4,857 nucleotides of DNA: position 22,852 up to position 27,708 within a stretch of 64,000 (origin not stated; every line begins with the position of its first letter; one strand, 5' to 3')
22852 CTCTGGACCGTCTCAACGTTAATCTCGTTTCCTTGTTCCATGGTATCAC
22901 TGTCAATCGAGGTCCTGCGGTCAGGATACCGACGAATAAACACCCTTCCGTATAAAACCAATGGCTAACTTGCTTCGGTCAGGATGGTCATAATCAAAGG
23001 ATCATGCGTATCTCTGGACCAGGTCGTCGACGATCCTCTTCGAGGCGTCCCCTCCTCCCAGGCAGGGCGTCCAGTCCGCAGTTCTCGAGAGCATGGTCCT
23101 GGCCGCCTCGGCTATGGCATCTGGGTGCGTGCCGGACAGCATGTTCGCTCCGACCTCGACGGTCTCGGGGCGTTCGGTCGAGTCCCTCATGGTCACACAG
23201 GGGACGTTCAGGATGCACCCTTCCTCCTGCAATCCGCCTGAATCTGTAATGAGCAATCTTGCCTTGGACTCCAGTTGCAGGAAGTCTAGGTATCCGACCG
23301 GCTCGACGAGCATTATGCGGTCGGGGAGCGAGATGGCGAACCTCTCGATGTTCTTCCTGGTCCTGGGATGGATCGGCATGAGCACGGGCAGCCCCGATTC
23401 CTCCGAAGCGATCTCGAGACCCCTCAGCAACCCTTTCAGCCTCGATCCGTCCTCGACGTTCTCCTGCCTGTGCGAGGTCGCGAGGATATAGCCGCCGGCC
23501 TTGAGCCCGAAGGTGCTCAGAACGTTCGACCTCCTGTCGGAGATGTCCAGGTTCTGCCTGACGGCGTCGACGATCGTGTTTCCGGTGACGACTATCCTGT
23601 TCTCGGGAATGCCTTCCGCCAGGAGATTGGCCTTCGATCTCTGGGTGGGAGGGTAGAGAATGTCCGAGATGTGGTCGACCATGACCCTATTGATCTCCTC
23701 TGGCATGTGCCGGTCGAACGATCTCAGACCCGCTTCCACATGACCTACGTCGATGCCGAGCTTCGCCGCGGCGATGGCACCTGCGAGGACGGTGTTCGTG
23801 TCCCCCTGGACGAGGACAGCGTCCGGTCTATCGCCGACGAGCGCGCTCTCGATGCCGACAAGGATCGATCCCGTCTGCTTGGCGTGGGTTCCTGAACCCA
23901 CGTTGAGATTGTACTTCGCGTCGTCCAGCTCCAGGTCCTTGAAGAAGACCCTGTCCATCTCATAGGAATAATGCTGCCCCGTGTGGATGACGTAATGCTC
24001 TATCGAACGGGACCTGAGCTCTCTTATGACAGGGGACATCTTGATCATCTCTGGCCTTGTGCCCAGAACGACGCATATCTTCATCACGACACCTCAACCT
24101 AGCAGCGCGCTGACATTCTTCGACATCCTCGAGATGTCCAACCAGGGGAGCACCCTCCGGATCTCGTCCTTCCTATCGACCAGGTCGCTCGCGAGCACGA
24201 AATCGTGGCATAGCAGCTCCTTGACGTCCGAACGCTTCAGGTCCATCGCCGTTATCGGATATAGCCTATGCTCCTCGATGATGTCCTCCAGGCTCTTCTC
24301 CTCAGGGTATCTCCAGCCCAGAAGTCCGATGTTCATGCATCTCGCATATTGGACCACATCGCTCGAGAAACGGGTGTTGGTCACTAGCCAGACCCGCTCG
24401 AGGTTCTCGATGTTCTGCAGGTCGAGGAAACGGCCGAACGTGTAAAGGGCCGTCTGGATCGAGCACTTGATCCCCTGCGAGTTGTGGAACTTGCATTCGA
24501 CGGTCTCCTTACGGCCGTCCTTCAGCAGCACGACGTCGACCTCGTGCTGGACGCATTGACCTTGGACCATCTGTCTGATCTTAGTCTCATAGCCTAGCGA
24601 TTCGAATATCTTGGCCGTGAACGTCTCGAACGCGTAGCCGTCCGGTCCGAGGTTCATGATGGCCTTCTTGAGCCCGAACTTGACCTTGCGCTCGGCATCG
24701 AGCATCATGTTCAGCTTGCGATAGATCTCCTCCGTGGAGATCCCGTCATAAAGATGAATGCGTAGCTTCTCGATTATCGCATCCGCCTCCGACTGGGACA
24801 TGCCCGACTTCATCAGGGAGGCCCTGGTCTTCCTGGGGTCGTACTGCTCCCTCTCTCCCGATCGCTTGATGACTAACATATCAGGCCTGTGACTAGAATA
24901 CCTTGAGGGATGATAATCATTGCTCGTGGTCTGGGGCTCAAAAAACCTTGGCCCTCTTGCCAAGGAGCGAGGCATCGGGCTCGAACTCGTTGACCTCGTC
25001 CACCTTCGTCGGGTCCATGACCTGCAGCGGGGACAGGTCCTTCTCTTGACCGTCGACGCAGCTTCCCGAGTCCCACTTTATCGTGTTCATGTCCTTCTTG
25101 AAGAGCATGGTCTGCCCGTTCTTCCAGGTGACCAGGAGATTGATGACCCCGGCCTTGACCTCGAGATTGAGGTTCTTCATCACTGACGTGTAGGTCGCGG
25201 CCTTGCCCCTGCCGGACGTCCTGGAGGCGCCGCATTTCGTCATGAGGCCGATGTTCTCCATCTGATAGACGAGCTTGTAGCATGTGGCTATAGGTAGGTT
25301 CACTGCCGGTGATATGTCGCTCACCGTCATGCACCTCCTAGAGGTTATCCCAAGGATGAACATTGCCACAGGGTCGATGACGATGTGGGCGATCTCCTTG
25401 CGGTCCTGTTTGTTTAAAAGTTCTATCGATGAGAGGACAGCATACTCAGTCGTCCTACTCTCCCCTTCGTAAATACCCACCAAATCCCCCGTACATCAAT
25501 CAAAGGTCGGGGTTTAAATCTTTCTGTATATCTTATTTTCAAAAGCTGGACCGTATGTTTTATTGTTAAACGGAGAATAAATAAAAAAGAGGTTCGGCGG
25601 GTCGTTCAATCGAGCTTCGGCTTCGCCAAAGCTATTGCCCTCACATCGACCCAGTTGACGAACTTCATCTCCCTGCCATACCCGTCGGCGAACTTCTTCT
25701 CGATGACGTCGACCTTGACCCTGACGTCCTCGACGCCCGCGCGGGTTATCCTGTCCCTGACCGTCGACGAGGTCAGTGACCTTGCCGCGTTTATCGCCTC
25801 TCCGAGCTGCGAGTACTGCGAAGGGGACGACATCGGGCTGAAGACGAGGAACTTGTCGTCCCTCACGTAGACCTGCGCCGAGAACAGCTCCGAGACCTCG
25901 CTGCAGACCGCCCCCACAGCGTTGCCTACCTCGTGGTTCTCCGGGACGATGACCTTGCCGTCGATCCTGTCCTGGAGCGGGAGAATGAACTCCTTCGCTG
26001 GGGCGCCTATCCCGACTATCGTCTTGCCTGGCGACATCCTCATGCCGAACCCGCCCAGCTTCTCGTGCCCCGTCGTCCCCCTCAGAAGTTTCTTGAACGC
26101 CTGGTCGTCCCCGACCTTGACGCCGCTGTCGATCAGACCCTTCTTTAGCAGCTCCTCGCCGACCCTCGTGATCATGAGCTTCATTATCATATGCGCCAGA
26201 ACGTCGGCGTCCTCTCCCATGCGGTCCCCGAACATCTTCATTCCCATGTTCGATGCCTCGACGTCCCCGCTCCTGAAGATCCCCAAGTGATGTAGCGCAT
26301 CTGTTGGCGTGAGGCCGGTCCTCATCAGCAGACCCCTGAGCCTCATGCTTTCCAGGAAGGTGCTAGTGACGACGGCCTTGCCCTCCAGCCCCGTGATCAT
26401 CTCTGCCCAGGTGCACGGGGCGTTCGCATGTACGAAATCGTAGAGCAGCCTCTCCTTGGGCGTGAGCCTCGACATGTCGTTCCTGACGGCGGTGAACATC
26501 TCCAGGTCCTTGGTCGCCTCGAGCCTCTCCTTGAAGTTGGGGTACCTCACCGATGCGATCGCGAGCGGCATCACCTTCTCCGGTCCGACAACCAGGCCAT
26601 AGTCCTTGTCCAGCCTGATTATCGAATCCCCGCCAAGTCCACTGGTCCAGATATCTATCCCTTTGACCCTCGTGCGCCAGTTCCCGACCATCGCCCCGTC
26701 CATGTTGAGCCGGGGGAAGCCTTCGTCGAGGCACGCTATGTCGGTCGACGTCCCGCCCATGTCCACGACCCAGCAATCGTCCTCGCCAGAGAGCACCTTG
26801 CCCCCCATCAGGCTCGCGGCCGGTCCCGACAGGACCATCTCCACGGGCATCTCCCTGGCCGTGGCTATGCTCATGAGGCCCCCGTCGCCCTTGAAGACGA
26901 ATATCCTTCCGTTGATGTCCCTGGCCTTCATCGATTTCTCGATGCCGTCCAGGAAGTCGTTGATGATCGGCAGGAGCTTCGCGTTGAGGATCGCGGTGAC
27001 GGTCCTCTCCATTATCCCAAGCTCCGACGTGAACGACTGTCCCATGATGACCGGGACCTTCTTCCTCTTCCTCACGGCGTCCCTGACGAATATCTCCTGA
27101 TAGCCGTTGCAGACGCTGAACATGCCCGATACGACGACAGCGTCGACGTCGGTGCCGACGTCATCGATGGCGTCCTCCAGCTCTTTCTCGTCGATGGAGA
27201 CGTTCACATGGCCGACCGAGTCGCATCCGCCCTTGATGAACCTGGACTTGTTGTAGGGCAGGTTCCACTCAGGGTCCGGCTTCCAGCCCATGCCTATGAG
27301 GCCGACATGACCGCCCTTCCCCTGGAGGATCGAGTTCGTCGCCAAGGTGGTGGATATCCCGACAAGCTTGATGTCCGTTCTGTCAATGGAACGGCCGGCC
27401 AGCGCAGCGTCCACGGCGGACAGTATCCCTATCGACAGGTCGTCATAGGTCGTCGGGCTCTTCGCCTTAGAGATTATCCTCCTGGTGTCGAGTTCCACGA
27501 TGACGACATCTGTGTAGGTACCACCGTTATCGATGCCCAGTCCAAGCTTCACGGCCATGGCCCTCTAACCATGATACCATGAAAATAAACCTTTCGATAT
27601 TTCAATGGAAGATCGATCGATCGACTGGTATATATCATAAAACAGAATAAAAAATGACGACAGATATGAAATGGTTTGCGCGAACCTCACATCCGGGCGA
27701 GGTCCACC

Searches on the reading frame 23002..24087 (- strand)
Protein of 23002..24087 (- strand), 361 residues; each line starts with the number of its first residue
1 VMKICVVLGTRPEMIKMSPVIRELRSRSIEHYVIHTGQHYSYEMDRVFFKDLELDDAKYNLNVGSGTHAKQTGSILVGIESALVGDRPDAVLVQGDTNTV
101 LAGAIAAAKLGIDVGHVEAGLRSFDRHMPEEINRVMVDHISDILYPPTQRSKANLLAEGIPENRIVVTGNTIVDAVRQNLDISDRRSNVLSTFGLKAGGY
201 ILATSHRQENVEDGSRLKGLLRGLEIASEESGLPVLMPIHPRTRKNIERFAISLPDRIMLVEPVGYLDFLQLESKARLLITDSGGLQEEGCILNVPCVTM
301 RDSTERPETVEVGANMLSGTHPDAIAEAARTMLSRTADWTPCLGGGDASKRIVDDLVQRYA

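Call 26: search_protein_families(library=pfam, proteins=[window:23002-24087:-], max_evalue=0.0001)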
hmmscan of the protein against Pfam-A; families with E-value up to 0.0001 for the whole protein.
window:23002-24087:- (361 aa): 1 family
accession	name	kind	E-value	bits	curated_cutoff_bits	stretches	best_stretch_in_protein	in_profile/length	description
PF02350.25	Epimerase_2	-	1.5e-112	376.4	30.6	1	24-355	3-345/347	UDP-N-acetylglucosamine 2-epimerase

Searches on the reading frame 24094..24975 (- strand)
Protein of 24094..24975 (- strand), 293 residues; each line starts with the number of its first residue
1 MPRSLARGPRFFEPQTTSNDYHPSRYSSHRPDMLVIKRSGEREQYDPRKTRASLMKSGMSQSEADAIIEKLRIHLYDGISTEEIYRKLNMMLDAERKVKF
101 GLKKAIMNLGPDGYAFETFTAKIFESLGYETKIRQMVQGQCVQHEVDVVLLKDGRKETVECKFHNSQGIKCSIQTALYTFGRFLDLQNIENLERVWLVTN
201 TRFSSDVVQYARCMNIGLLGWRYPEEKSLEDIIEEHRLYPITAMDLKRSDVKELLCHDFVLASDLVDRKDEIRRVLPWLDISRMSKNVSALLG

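Call 26: search_protein_families(library=pfam, proteins=[window:24094-24975:-], max_evalue=0.0001)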
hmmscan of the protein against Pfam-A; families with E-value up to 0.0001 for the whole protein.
window:24094-24975:- (293 aa): 2 families
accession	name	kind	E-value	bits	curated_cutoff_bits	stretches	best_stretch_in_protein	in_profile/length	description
PF03477.21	ATP-cone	-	1.8e-07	32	25.8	1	33-88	1-63/88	ATP cone domain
PF04471.18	Mrr_cat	-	3.8e-06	27.4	21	1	112-216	5-103/115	Restriction endonuclease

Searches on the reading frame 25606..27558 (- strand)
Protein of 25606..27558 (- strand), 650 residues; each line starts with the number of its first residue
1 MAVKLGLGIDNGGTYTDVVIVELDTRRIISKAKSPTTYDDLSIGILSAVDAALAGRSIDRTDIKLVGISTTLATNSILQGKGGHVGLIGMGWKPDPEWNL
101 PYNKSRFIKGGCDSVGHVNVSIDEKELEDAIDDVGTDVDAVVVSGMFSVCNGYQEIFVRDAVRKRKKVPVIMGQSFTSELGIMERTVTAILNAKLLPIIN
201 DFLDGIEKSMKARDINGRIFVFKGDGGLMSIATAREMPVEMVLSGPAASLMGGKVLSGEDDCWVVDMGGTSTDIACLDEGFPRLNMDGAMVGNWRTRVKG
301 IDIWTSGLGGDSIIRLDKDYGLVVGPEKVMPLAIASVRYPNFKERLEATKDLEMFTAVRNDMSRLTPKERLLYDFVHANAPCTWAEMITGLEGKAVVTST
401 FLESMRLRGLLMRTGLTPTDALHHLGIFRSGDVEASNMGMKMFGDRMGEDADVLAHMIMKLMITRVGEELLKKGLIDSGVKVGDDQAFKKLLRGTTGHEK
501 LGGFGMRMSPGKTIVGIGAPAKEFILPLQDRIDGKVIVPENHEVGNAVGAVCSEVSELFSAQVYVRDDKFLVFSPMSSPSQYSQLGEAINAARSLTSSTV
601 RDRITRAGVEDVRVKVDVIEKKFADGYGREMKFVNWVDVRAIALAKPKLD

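Call 26: search_protein_families(library=pfam, proteins=[window:25606-27558:-], max_evalue=0.0001)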
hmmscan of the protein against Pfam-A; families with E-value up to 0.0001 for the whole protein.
window:25606-27558:- (650 aa): 3 families
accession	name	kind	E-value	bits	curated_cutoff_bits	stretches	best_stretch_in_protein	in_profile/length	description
PF01968.24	Hydantoinase_A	-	7.1e-33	114.5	22.9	1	185-328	1-146/291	Hydantoinase/oxoprolinase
PF05378.19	Hydant_A_N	-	2e-29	103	25.2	1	7-164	2-174/176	Hydantoinase/oxoprolinase N-terminal region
PF13941.12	MutL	-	4.1e-08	32.9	27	0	8-55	3-51/450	MutL protein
